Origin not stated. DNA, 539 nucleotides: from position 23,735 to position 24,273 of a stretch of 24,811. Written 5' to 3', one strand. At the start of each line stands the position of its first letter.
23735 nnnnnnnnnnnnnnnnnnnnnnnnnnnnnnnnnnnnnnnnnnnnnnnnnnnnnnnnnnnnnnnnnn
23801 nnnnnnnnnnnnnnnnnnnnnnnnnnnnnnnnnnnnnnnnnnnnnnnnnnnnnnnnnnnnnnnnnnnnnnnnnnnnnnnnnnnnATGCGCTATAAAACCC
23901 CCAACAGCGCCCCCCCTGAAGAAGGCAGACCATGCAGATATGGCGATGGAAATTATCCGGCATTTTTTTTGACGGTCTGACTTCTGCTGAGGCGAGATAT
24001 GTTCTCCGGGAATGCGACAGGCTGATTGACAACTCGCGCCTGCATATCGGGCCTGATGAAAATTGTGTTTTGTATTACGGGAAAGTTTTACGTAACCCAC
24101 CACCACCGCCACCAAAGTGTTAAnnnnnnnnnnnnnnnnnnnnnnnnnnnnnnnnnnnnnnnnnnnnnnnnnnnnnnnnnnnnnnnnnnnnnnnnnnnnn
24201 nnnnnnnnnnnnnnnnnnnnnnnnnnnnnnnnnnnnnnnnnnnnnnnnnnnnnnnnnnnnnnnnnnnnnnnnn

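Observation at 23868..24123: Homopolymer-rich region after mor with two short ORFs that would fuse after a 1-nt change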

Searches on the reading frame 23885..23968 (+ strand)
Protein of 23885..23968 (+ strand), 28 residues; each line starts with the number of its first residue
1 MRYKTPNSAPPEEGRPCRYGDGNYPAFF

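Call 52: list_cluster_members(proteins=[P0034, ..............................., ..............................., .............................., window:23885-23968:+, window:23885-23977:+, window:23879-23968:+, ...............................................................])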
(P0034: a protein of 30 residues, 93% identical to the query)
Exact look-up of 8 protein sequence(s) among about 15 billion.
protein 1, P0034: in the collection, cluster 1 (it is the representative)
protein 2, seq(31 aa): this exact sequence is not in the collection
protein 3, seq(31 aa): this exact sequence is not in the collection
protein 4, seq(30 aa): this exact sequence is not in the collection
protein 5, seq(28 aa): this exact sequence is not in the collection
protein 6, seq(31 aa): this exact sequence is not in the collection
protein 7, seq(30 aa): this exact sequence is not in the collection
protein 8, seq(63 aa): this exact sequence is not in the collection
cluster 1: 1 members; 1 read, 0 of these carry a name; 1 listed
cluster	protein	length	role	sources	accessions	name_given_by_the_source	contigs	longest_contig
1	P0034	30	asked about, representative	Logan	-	-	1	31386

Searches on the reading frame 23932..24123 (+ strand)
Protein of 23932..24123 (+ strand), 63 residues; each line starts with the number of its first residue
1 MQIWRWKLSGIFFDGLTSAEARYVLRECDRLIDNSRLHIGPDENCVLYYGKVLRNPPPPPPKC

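Call 28: find_encoding_contigs(protein=window:23932-24123:+, flank=10000, max_places=10)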
Protein window:23932-24123:+ (63 aa): no gene with exactly this product is on record in the collection.

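Call 29: list_cluster_members(proteins=[window:23932-24120:+, window:24218-24808:+, window:23885-23977:+, window:23879-23977:+])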
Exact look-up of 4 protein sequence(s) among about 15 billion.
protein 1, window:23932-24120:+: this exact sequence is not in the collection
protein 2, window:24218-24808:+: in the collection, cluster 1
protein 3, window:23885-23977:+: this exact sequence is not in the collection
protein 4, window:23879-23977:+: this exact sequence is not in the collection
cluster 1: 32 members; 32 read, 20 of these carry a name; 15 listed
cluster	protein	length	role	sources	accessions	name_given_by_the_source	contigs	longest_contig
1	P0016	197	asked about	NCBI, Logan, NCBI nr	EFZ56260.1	putative membrane protein [Escherichia coli LT-68]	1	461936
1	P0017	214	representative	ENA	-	-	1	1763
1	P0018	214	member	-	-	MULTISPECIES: hypothetical protein [Enterobacteriaceae] | Uncharacterized protein n=1 Tax=Escherichia coli TaxID=562 RepID=A0A376FR75_ECOLX | hypothetical protein [Escherichia coli]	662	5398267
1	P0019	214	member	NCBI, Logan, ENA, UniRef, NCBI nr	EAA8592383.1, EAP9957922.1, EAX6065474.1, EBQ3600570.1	hypothetical protein [Escherichia coli] | hypothetical protein n=1 Tax=Escherichia coli TaxID=562 RepID=UPI000B8020D2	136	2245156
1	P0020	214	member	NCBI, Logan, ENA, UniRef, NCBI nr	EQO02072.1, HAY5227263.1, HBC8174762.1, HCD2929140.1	hypothetical protein [Escherichia coli] | hypothetical protein n=1 Tax=Escherichia coli TaxID=562 RepID=UPI00039181B5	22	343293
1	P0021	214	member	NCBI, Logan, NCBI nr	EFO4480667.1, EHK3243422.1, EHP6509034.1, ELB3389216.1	hypothetical protein J3Z85_003448 [Escherichia coli] | hypothetical protein [Escherichia coli]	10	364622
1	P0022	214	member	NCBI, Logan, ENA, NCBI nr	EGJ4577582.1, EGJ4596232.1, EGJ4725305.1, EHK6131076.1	hypothetical protein IM098_003671 [Escherichia coli] | hypothetical protein [Escherichia coli]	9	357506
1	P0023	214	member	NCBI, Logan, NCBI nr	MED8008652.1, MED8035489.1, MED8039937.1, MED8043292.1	hypothetical protein Q5442_20485 [Escherichia coli] | hypothetical protein [Escherichia coli]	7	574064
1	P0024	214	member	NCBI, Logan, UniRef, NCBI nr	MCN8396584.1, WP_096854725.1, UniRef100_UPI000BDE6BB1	hypothetical protein [Escherichia coli] | hypothetical protein n=1 Tax=Escherichia coli TaxID=562 RepID=UPI000BDE6BB1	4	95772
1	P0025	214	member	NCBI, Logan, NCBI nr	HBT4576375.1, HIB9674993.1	TPA: hypothetical protein ACWZH3_001976 [Escherichia coli] | hypothetical protein [Klebsiella pneumoniae]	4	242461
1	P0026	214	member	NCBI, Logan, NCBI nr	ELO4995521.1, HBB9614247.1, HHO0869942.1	hypothetical protein QUQ15_001303 [Escherichia coli] | hypothetical protein [Escherichia coli]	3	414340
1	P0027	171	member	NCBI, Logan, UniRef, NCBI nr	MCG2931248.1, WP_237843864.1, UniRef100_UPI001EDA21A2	hypothetical protein [Escherichia coli] | hypothetical protein n=1 Tax=Escherichia coli TaxID=562 RepID=UPI001EDA21A2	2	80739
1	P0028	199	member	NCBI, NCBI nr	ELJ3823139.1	hypothetical protein RTH23_005160, partial [Escherichia coli] | hypothetical protein [Escherichia coli]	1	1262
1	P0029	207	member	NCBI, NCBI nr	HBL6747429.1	TPA: hypothetical protein LSG78_004989, partial [Escherichia coli] | hypothetical protein [Escherichia coli]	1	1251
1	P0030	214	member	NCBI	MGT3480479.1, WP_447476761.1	hypothetical protein [Escherichia coli]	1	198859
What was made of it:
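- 23932..24123 (+): ORF2 of the finding (63 aa). Only the part after the T run (51 codons, DGLTS...PKC) is native reading frame. Its ATG and first 12 codons are out-of-frame sequence. This exact product is on no other contig (calls 28, 29).
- The window's 63-aa and 31-aa products are on no other contig (calls 28, 29, 52).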
